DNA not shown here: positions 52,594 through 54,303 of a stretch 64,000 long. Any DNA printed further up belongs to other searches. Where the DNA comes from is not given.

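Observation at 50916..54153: DUF951 – MFS – processive GT2 (QxxRW) trio with overlapping stop/start codons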

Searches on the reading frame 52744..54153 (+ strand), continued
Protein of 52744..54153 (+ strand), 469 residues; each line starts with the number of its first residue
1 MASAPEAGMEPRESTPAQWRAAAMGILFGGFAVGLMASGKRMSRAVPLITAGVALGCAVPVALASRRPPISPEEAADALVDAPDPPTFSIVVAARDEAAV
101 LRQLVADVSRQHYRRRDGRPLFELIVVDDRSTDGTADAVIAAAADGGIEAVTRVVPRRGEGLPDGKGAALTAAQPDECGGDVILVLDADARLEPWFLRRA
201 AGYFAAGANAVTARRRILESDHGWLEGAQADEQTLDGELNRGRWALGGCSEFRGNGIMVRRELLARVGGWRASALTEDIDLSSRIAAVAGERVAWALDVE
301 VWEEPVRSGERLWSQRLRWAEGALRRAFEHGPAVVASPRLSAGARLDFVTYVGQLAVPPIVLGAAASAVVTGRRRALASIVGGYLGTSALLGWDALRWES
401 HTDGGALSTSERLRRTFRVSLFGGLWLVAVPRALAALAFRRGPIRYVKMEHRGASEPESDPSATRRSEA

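Call 8: find_homologous_proteins(query=window:52744-54153:+, max_evalue=0.00001)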
Query window:52744-54153:+ (469 aa): 771 proteins with E <= 0.00001 among 8000 candidates; the best 120 are listed.
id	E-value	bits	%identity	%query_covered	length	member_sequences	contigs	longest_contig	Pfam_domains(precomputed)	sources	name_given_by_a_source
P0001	4.9e-298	1006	100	100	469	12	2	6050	PF13632.13,PF13506.14,PF13641.13,PF00535.33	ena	-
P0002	2.2e-269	912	92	98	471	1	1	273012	PF13632.13,PF13506.14,PF13641.13,PF00535.33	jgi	jgi:hypothetical protein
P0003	4.7e-266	901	91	97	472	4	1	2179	PF13632.13,PF13506.14,PF13641.13,PF00535.33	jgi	-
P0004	1.1e-263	893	89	100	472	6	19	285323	PF13632.13,PF13506.14,PF13641.13,PF00535.33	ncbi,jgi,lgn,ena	jgi:glycosyltransferase involved in cell wall biosynthesis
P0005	1.6e-263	893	89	97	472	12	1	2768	PF13632.13,PF13506.14,PF13641.13,PF00535.33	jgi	jgi:hypothetical protein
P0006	1.0e-254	864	88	97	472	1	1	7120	PF13632.13,PF13506.14,PF13641.13,PF00535.33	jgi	jgi:glycosyltransferase involved in cell wall biosynthesis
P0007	5.9e-245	831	83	99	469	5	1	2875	PF13632.13,PF13641.13,PF00535.33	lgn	-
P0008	1.1e-240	817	83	97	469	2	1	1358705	PF13632.13,PF13506.14,PF13641.13,PF00535.33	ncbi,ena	-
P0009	2.1e-238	810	83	96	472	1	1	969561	PF13632.13,PF13641.13,PF00535.33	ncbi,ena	-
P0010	1.4e-236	804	85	95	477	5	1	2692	PF13632.13,PF13506.14,PF13641.13,PF00535.33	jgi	jgi:GT2 family glycosyltransferase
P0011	5.1e-233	792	81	97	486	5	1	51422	PF13632.13,PF13506.14,PF13641.13,PF00535.33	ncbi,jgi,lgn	jgi:glycosyltransferase involved in cell wall biosynthesis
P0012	7.8e-227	772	85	90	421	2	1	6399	PF13632.13,PF13506.14,PF13641.13,PF00535.33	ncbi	ncbi:MAG: glycosyltransferase, partial [Candidatus Limnocylindrales bacterium]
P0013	3.7e-225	766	79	96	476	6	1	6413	PF13632.13,PF13506.14,PF13641.13,PF00535.33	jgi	jgi:hypothetical protein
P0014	1.8e-223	761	80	95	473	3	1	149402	PF13632.13,PF13506.14,PF13641.13,PF00535.33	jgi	jgi:1,2-diacylglycerol 3-beta-glucosyltransferase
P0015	9.4e-221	752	77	97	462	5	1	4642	PF13632.13,PF13506.14,PF13641.13,PF00535.33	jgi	jgi:cellulose synthase/poly-beta-1,6-N-acetylglucosamine synthase-like glycosyltransferase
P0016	1.4e-220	751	76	98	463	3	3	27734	PF13632.13,PF13506.14,PF13641.13,PF00535.33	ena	-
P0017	3.3e-220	750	79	97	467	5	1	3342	PF13632.13,PF13506.14,PF13641.13,PF00535.33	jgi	jgi:hypothetical protein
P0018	1.8e-219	747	78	97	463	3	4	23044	PF13632.13,PF13506.14,PF13641.13,PF00535.33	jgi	jgi:1,2-diacylglycerol 3-beta-glucosyltransferase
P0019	1.7e-218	744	76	97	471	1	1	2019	PF13632.13,PF13506.14,PF13641.13,PF00535.33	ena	-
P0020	1.7e-218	744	77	98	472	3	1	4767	PF13632.13,PF13506.14,PF13641.13,PF00535.33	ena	-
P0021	7.7e-218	742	77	94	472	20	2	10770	PF13632.13,PF13506.14,PF13641.13,PF00535.33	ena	-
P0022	1.9e-217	741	77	95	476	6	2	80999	PF13632.13,PF13506.14,PF13641.13,PF00535.33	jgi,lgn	jgi:1,2-diacylglycerol 3-beta-glucosyltransferase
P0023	4.7e-217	739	77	96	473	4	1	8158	PF13632.13,PF13506.14,PF13641.13,PF00535.33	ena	-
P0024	5.7e-217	739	76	97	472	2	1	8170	PF13632.13,PF13506.14,PF13641.13,PF00535.33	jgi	jgi:glycosyltransferase involved in cell wall biosynthesis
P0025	1.1e-216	738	78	96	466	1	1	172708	PF13632.13,PF13506.14,PF13641.13,PF00535.33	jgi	jgi:hypothetical protein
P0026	2.1e-216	737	76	98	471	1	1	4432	PF13632.13,PF13506.14,PF13641.13,PF00535.33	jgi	jgi:1,2-diacylglycerol 3-beta-glucosyltransferase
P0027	8.5e-216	735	78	92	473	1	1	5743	PF13632.13,PF13506.14,PF13641.13,PF00535.33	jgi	jgi:hypothetical protein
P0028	2.0e-215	734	77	94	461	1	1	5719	PF13632.13,PF13506.14,PF13641.13,PF00535.33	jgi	jgi:1,2-diacylglycerol 3-beta-glucosyltransferase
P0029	2.2e-215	734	74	99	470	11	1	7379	PF13632.13,PF13506.14,PF13641.13,PF00535.33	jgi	jgi:hypothetical protein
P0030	4.7e-215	733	77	97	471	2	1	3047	PF13632.13,PF13506.14,PF13641.13,PF00535.33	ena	-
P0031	5.0e-215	733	78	95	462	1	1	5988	PF13632.13,PF13506.14,PF13641.13,PF00535.33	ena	-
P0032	6.7e-215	732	76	96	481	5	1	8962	PF13632.13,PF13506.14,PF13641.13,PF00535.33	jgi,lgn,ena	-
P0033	1.1e-214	732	77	96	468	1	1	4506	PF13632.13,PF13506.14,PF13641.13,PF00535.33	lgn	-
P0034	4.0e-214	730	76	96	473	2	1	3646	PF13632.13,PF13506.14,PF13641.13,PF00535.33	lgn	-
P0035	4.5e-214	730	76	97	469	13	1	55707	PF13632.13,PF13506.14,PF13641.13,PF00535.33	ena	-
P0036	5.0e-214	729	75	97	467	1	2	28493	PF13632.13,PF13506.14,PF13641.13,PF00535.33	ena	-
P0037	5.1e-214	729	75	96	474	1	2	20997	PF13632.13,PF13506.14,PF13641.13,PF00535.33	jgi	jgi:cellulose synthase/poly-beta-1,6-N-acetylglucosamine synthase-like glycosyltransferase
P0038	6.0e-214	729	75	99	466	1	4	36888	PF13632.13,PF13506.14,PF13641.13,PF00535.33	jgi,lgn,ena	jgi:1,2-diacylglycerol 3-beta-glucosyltransferase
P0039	7.4e-214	729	75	98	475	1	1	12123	PF13632.13,PF13506.14,PF13641.13,PF00535.33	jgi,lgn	jgi:cellulose synthase/poly-beta-1,6-N-acetylglucosamine synthase-like glycosyltransferase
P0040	7.5e-214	729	76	96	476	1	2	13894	PF13632.13,PF13506.14,PF13641.13,PF00535.33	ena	-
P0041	1.1e-213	728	74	99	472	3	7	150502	PF13632.13,PF13506.14,PF13641.13,PF00535.33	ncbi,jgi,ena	jgi:1,2-diacylglycerol 3-beta-glucosyltransferase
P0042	2.9e-213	727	74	98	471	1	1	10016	PF13632.13,PF13506.14,PF13641.13,PF00535.33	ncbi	ncbi:MAG TPA: glycosyltransferase family 2 protein [Candidatus Limnocylindrales bacterium]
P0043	4.3e-213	726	75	97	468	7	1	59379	PF13632.13,PF13506.14,PF13641.13,PF00535.33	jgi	-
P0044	6.4e-213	726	77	96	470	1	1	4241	PF13632.13,PF13506.14,PF13641.13,PF00535.33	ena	-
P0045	7.8e-213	726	77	95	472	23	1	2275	PF13632.13,PF13506.14,PF13641.13,PF00535.33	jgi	jgi:hypothetical protein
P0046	1.1e-212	725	76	95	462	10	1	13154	PF13632.13,PF13506.14,PF13641.13,PF00535.33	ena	-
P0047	1.2e-212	725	74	99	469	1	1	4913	PF13632.13,PF13506.14,PF13641.13,PF00535.33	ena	-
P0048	1.6e-212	725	75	97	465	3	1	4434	PF13632.13,PF13506.14,PF13641.13,PF00535.33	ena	-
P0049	2.9e-212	724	77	95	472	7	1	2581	PF13632.13,PF13506.14,PF13641.13,PF00535.33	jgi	jgi:glycosyltransferase involved in cell wall biosynthesis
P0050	3.1e-212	724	78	94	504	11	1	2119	PF13632.13,PF13506.14,PF13641.13,PF00535.33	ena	-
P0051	5.7e-212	723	75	97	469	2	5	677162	PF13632.13,PF13506.14,PF13641.13,PF00535.33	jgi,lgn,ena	jgi:cellulose synthase/poly-beta-1,6-N-acetylglucosamine synthase-like glycosyltransferase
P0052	2.2e-211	721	75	97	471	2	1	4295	PF13632.13,PF13506.14,PF13641.13,PF00535.33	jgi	-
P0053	4.5e-211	720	75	98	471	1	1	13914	PF13632.13,PF13506.14,PF13641.13,PF00535.33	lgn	-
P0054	1.1e-210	718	75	96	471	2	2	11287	PF13632.13,PF13506.14,PF13641.13,PF00535.33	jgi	jgi:hypothetical protein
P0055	1.3e-210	718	75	96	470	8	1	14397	PF13632.13,PF13506.14,PF13641.13,PF00535.33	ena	-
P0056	1.3e-210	718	77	94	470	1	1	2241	PF13632.13,PF13506.14,PF13641.13,PF00535.33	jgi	jgi:1,2-diacylglycerol 3-beta-glucosyltransferase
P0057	2.1e-210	718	76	91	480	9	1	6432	PF13632.13,PF13506.14,PF13641.13,PF00535.33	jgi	jgi:glycosyltransferase involved in cell wall biosynthesis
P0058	3.0e-210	717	75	97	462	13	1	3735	PF13632.13,PF13506.14,PF13641.13,PF00535.33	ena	-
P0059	3.1e-210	717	77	95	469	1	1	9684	PF13632.13,PF13506.14,PF13641.13,PF00535.33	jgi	jgi:1,2-diacylglycerol 3-beta-glucosyltransferase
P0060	3.5e-210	717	78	91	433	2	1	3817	PF13632.13,PF13506.14,PF13641.13,PF00535.33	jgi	jgi:cellulose synthase/poly-beta-1,6-N-acetylglucosamine synthase-like glycosyltransferase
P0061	4.6e-210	716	76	95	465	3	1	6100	PF13632.13,PF13506.14,PF13641.13,PF00535.33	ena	-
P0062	5.5e-210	716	76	96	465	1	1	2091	PF13632.13,PF13506.14,PF13641.13,PF00535.33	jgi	jgi:hypothetical protein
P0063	5.8e-210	716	73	97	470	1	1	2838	PF13632.13,PF13506.14,PF13641.13,PF00535.33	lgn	-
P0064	7.4e-210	716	73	97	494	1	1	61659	PF13632.13,PF13641.13,PF00535.33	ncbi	ncbi:MAG: glycosyltransferase [Candidatus Limnocylindrales bacterium]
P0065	1.0e-209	715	75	96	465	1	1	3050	PF13632.13,PF13506.14,PF13641.13,PF00535.33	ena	-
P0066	1.1e-209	715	75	95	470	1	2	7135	PF13632.13,PF13506.14,PF13641.13,PF00535.33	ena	-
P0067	1.4e-209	715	75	93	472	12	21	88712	PF13632.13,PF13506.14,PF13641.13,PF00535.33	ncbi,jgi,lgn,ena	ncbi:MAG TPA: glycosyltransferase family 2 protein [Candidatus Limnocylindrales bacterium]|jgi:hypot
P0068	1.6e-209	715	75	95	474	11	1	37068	PF13632.13,PF13641.13,PF00535.33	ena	-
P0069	1.8e-209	714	76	96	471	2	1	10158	PF13632.13,PF13506.14,PF13641.13,PF00535.33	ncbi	-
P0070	2.5e-209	714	75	95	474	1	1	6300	PF13632.13,PF13506.14,PF13641.13,PF00535.33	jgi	jgi:glycosyltransferase involved in cell wall biosynthesis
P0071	4.0e-209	713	75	96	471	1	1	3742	PF13632.13,PF13506.14,PF13641.13,PF00535.33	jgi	jgi:hypothetical protein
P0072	6.1e-209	713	72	99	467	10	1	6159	PF13632.13,PF13506.14,PF13641.13,PF00535.33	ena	-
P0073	7.2e-209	712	75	94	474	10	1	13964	PF13632.13,PF13506.14,PF13641.13,PF00535.33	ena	-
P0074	8.7e-209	712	74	95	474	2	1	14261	PF13632.13,PF13506.14,PF13641.13,PF00535.33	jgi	jgi:hypothetical protein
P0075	9.9e-209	712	74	97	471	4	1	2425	PF13632.13,PF13506.14,PF13641.13,PF00535.33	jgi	jgi:1,2-diacylglycerol 3-beta-glucosyltransferase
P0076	1.0e-208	712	74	97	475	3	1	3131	PF13632.13,PF13506.14,PF13641.13,PF00535.33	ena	-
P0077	1.5e-208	711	74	98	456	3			PF13632.13,PF13506.14,PF13641.13,PF00535.33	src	-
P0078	1.8e-208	711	74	97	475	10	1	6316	PF13632.13,PF13506.14,PF13641.13,PF00535.33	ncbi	-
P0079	2.0e-208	711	75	96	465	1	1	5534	PF13632.13,PF13506.14,PF13641.13,PF00535.33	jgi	jgi:1,2-diacylglycerol 3-beta-glucosyltransferase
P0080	2.3e-208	711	73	97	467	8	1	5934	PF13632.13,PF13506.14,PF13641.13,PF00535.33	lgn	-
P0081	2.4e-208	711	74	97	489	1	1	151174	PF13632.13,PF13506.14,PF13641.13,PF00535.33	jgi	jgi:Glycosyltransferase like family 2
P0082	2.5e-208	711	75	96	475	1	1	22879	PF13632.13,PF13506.14,PF13641.13,PF00535.33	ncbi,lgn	-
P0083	2.5e-208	711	74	96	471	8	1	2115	PF13632.13,PF13506.14,PF13641.13,PF00535.33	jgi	-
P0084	4.5e-208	710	73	99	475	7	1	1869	PF13632.13,PF13506.14,PF13641.13,PF00535.33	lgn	-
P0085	1.0e-207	709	75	95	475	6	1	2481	PF13632.13,PF13506.14,PF13641.13,PF00535.33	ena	-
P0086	1.6e-207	708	75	96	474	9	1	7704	PF13632.13,PF13506.14,PF13641.13,PF00535.33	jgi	jgi:hypothetical protein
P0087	1.1e-206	705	73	96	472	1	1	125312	PF13632.13,PF13506.14,PF13641.13,PF00535.33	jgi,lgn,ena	-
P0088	1.2e-206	705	73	97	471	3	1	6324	PF13632.13,PF13506.14,PF13641.13,PF00535.33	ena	-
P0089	1.4e-206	705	75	96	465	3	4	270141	PF13632.13,PF13506.14,PF13641.13,PF00535.33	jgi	jgi:hypothetical protein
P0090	6.9e-206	703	74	98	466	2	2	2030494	PF13632.13,PF13506.14,PF13641.13,PF00535.33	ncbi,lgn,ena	-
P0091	8.1e-206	702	74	96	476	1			PF13632.13,PF13506.14,PF13641.13,PF00535.33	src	-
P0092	1.5e-205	702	74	96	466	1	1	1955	PF13632.13,PF13506.14,PF13641.13,PF00535.33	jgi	jgi:1,2-diacylglycerol 3-beta-glucosyltransferase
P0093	1.7e-205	701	75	96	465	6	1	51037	PF13632.13,PF13506.14,PF13641.13,PF00535.33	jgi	jgi:hypothetical protein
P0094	1.8e-205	701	73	97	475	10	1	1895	PF13632.13,PF13506.14,PF13641.13,PF00535.33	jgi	-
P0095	2.6e-205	701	75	89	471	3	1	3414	PF13632.13,PF13506.14,PF13641.13,PF00535.33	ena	-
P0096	4.8e-205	700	74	96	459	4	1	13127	PF13632.13,PF13506.14,PF13641.13,PF00535.33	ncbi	ncbi:MAG TPA: glycosyltransferase family 2 protein [Candidatus Limnocylindrales bacterium]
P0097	9.1e-205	699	73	96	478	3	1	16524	PF13632.13,PF13506.14,PF13641.13,PF00535.33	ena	-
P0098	9.5e-205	699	73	95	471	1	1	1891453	PF13632.13,PF13506.14,PF13641.13,PF00535.33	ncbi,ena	-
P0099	2.9e-204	697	75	93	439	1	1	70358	PF13632.13,PF13506.14,PF13641.13,PF00535.33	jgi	jgi:hypothetical protein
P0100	3.1e-204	697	74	96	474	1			PF13632.13,PF13641.13,PF00535.33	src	-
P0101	3.8e-204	697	72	95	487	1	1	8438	PF13632.13,PF13506.14,PF13641.13,PF00535.33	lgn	-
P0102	3.9e-204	697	72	98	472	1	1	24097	PF13632.13,PF13506.14,PF13641.13,PF00535.33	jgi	jgi:1,2-diacylglycerol 3-beta-glucosyltransferase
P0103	2.1e-203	694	75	89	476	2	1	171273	PF13632.13,PF13506.14,PF13641.13,PF00535.33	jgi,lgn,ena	-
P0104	6.0e-203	693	72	97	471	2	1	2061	PF13632.13,PF13506.14,PF13641.13,PF00535.33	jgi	jgi:1,2-diacylglycerol 3-beta-glucosyltransferase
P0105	9.9e-203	692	73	96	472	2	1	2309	PF13632.13,PF13506.14,PF13641.13,PF00535.33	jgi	-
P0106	3.7e-202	690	76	93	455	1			PF13632.13,PF13506.14,PF13641.13,PF00535.33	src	-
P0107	3.9e-202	690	73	98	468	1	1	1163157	PF13632.13,PF13506.14,PF13641.13,PF00535.33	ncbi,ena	-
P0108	1.8e-201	688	71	97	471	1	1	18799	PF13632.13,PF13506.14,PF13641.13,PF00535.33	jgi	jgi:1,2-diacylglycerol 3-beta-glucosyltransferase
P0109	2.9e-201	687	74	93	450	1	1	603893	PF13632.13,PF13506.14,PF13641.13,PF00535.33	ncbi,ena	-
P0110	5.0e-201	687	74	94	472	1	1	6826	PF13632.13,PF13506.14,PF13641.13,PF00535.33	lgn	-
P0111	5.9e-201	686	72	97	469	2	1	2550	PF13632.13,PF13506.14,PF13641.13,PF00535.33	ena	-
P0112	2.3e-200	684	73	94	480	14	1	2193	PF13632.13,PF13506.14,PF13641.13,PF00535.33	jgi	-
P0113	3.9e-200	684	72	96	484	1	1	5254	PF13632.13,PF13506.14,PF13641.13,PF00535.33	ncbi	-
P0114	7.9e-200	683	72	95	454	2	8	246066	PF13632.13,PF13506.14,PF13641.13,PF00535.33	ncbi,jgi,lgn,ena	jgi:1,2-diacylglycerol 3-beta-glucosyltransferase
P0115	2.6e-199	681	72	94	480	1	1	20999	PF13632.13,PF13506.14,PF13641.13,PF00535.33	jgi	jgi:hypothetical protein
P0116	6.0e-199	680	72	95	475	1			PF13632.13,PF13641.13,PF00535.33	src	-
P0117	1.1e-198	679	71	97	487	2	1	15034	PF13632.13,PF13506.14,PF13641.13,PF00535.33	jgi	jgi:GT2 family glycosyltransferase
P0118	1.2e-198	679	72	94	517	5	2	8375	PF13632.13,PF13506.14,PF13641.13,PF00535.33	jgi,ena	-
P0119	1.3e-198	679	72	96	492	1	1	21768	PF13632.13,PF13506.14,PF13641.13,PF00535.33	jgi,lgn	jgi:glycosyltransferase involved in cell wall biosynthesis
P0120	1.5e-198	678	71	96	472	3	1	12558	PF13632.13,PF13506.14,PF13641.13,PF00535.33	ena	-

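Call 11: find_related_loci(query=A1, collection=genome_contigs, flank=7000)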
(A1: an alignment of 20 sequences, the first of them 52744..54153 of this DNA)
Query A1 (469 aa) in genome_contigs; peptide patterns used: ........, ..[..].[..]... (x = any residue, [..] = any of these).
163 stretches matched a pattern; 133 encode a relative of the query (tblastn E <= 1e-3); the best 80 are kept; 80 distinct loci.
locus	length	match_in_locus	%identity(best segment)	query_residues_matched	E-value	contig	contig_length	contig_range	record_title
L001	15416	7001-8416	89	1-469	0e+0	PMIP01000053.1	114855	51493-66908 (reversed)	MAG: Chloroflexi bacterium isolate fen_1051 73.20120600_E3D.26_contig_9269, whole genome shotgun sequence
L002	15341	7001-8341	83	2-453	0e+0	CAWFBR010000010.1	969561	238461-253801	MAG: uncultured Chloroflexia bacterium isolate MFD02416.bin.1.333 genome assembly, contig: contig_6158, whole genome sho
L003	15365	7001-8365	83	12-466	0e+0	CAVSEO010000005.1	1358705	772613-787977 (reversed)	MAG: uncultured Chloroflexia bacterium isolate MFD01872.bin.2.265 genome assembly, contig: contig_29551, whole genome sh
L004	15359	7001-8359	85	14-466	0e+0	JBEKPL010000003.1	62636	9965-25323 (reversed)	MAG: Candidatus Limnocylindrales bacterium isolate SPRUCE 463 SPRUCE_463_3, whole genome shotgun sequence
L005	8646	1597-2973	81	1-456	0e+0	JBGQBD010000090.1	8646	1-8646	MAG: Candidatus Limnocylindria bacterium isolate OBJ2_061818_130_15 k141_1279856_length_8646_cov_9.9302, whole genome sh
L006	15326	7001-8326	81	10-451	0e+0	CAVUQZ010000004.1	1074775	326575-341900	MAG: uncultured Chloroflexia bacterium isolate MFD01299.bin.2.22 genome assembly, contig: contig_22, whole genome shotgu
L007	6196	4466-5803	78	14-459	0e+0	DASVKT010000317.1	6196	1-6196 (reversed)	MAG TPA_asm: Candidatus Limnocylindrales bacterium isolate SMAG_U3053 k141_308657, whole genome shotgun sequence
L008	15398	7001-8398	74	3-468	0e+0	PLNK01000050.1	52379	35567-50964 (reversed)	MAG: Chloroflexi bacterium isolate fen_1071 73.20120800_E2D.21_contig_797, whole genome shotgun sequence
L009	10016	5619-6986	74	2-462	0e+0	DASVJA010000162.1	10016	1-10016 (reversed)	MAG TPA_asm: Candidatus Limnocylindrales bacterium isolate SMAG_U3007 k141_346579, whole genome shotgun sequence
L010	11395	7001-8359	74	6-457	0e+0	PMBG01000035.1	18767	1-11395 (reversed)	MAG: Chloroflexi bacterium isolate fen_1067 73.20120700_E3M.75_contig_72094, whole genome shotgun sequence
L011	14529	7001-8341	76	14-460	0e+0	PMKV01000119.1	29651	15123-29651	MAG: Chloroflexi bacterium isolate fen_1042 73.20120600_E1D.47_contig_2528, whole genome shotgun sequence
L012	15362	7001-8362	73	3-457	0e+0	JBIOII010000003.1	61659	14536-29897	MAG: Candidatus Limnocylindrales bacterium isolate GcC5-39 k141_1236738_length_61659_cov_46.6181, whole genome shotgun s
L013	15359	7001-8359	74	5-457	0e+0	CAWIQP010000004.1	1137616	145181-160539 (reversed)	MAG: uncultured Chloroflexia bacterium isolate MFD01689.bin.1.101 genome assembly, contig: contig_26210, whole genome sh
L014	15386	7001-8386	74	1-459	0e+0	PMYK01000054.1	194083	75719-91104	MAG: Chloroflexi bacterium isolate fen_1029 73.20110800_E2D.56_contig_2327, whole genome shotgun sequence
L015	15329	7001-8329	77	15-457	0e+0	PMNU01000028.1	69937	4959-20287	MAG: Chloroflexi bacterium isolate fen_1019 73.20110600_E2D.3_contig_445, whole genome shotgun sequence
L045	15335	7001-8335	59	15-463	1e-156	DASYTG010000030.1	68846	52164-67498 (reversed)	MAG TPA_asm: Candidatus Limnocylindrales bacterium isolate SMAG_U4561 k141_43992, whole genome shotgun sequence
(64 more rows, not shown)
